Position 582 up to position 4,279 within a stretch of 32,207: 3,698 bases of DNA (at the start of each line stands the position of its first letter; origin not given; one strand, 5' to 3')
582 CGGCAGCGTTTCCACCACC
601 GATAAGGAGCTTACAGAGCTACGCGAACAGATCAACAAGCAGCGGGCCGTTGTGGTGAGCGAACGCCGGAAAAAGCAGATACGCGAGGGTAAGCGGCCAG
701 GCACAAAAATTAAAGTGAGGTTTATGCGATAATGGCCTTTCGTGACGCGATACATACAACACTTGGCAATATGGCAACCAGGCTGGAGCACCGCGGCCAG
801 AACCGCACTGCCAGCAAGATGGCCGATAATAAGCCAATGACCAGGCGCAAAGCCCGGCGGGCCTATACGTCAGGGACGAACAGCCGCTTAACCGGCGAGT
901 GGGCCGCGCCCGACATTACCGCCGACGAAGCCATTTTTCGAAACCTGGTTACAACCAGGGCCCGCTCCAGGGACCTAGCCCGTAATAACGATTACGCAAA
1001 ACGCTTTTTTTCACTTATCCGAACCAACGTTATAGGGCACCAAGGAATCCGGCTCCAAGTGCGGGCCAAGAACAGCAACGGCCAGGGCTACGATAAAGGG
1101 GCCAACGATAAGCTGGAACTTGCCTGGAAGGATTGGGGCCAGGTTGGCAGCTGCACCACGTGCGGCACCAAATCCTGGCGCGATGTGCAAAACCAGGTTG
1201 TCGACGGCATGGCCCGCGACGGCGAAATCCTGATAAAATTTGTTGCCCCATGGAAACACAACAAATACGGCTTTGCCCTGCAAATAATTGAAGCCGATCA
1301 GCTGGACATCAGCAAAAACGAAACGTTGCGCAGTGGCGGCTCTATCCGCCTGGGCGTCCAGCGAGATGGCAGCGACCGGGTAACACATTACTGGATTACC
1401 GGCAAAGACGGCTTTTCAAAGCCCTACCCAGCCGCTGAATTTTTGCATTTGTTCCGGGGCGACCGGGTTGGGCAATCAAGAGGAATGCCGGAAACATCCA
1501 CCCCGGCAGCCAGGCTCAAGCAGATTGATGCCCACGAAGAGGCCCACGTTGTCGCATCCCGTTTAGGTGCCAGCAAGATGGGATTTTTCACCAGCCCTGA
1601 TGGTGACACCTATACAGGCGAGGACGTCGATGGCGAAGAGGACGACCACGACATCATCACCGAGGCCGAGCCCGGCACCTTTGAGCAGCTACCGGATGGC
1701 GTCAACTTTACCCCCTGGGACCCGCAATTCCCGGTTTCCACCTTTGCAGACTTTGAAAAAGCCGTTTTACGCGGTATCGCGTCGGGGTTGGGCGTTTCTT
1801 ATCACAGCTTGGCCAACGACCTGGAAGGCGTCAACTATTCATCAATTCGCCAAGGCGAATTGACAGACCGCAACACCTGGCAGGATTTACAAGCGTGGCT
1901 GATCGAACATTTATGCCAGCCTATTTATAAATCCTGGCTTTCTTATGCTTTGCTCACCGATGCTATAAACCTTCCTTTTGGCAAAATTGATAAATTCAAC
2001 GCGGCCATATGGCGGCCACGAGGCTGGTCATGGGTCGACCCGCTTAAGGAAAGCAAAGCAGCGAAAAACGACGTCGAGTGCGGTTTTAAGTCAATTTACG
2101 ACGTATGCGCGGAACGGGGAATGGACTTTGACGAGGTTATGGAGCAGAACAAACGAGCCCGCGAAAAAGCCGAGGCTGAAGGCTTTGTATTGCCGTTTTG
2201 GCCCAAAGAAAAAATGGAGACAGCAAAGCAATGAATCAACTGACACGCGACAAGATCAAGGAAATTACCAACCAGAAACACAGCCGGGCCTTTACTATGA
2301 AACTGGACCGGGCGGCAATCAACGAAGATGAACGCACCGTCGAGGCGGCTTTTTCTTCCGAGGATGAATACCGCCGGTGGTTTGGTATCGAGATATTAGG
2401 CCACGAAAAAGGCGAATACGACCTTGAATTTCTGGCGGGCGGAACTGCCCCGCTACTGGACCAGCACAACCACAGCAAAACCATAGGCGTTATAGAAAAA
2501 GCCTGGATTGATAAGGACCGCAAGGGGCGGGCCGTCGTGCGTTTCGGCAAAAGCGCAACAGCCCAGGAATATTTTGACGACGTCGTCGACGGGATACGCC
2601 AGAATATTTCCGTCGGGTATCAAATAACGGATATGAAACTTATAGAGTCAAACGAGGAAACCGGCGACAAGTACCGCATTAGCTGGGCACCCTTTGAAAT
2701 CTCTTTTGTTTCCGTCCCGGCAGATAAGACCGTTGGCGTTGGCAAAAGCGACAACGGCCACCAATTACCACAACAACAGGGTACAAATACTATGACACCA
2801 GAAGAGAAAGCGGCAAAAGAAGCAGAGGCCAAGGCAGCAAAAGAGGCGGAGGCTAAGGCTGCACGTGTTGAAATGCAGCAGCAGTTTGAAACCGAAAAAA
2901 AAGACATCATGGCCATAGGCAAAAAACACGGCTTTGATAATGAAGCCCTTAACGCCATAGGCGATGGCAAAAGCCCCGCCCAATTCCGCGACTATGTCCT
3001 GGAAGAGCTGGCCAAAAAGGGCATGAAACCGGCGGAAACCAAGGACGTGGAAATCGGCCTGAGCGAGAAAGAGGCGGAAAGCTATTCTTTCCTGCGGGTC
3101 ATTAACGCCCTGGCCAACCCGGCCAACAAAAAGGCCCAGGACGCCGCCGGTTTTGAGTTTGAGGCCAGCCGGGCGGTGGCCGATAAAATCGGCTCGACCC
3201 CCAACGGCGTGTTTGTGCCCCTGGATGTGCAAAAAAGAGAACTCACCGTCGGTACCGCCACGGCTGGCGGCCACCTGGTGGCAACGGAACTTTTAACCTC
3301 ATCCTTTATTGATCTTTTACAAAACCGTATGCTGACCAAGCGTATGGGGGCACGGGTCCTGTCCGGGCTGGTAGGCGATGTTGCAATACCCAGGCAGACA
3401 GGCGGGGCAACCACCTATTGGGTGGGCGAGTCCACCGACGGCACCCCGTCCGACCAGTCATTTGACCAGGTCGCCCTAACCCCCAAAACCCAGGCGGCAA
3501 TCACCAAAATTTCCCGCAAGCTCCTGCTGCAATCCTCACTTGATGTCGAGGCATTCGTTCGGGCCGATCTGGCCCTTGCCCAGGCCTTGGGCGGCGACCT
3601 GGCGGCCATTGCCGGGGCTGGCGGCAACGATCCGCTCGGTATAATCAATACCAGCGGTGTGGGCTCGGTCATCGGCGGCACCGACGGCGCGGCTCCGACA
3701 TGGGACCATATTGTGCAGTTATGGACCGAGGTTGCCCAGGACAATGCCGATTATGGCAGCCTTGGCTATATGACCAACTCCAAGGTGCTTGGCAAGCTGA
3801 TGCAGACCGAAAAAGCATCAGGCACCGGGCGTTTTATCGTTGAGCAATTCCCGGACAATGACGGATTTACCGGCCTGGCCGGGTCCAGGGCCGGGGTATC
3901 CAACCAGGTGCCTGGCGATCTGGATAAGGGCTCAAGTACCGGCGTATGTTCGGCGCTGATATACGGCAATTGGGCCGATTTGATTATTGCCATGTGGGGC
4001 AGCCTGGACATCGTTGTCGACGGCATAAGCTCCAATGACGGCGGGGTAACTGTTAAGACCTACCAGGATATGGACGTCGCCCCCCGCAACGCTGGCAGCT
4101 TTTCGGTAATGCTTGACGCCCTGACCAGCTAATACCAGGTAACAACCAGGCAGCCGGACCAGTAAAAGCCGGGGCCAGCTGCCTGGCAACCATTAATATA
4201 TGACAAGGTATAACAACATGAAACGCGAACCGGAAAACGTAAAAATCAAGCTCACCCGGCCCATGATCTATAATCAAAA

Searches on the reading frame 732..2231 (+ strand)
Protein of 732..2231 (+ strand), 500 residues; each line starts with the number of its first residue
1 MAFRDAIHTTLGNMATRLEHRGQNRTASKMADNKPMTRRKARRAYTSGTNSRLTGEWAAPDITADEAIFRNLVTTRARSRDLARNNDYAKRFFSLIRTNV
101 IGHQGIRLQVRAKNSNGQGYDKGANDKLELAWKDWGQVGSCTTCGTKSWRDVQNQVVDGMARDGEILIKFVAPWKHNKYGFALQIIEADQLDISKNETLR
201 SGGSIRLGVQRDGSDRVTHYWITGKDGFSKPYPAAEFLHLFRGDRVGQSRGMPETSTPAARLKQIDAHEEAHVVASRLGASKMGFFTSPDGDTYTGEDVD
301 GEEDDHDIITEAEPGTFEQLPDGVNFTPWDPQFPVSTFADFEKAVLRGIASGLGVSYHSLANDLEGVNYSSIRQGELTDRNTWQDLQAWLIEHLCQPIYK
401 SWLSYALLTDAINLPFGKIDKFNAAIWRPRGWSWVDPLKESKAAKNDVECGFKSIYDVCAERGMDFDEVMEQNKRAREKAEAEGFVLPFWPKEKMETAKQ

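Call 8: search_protein_families(library=phrogs, proteins=[window:732-2231:+], max_evalue=0.00001)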
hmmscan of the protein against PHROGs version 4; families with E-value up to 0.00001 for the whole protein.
window:732-2231:+ (500 aa): 4 families
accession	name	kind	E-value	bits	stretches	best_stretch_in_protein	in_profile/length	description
phrog_21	-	head and packaging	2.3e-94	318.2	1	23-498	23-515/1362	portal protein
phrog_537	-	head and packaging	1.4e-43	149.7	1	309-497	25-216/233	portal protein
phrog_33813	-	unknown function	6.2e-12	46.6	1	38-136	26-124/160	-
phrog_3993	-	unknown function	7.9e-06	26.9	0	55-175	36-160/195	-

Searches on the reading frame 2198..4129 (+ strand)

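Call 8: search_protein_families(library=phrogs, proteins=[window:2198-4129:+], max_evalue=0.00001)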
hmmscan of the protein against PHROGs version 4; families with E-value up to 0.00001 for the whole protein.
window:2198-4129:+ (644 aa): 6 families
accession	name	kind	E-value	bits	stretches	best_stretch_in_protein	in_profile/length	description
phrog_617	-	head and packaging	5.9e-154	515.3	1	24-638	5-621/626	major head protein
phrog_4523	-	head and packaging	6.8e-55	188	1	24-318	8-319/644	major head and protease protein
phrog_10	-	head and packaging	1e-21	78.6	1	195-636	259-631/752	major head protein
phrog_80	-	head and packaging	9.2e-10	39.3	1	11-253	202-427/607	head maturation protease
phrog_2263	-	head and packaging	2.5e-09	37.6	1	88-567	79-477/551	major head protein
phrog_3244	-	head and packaging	2.7e-08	34.9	1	81-235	68-233/326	head maturation protease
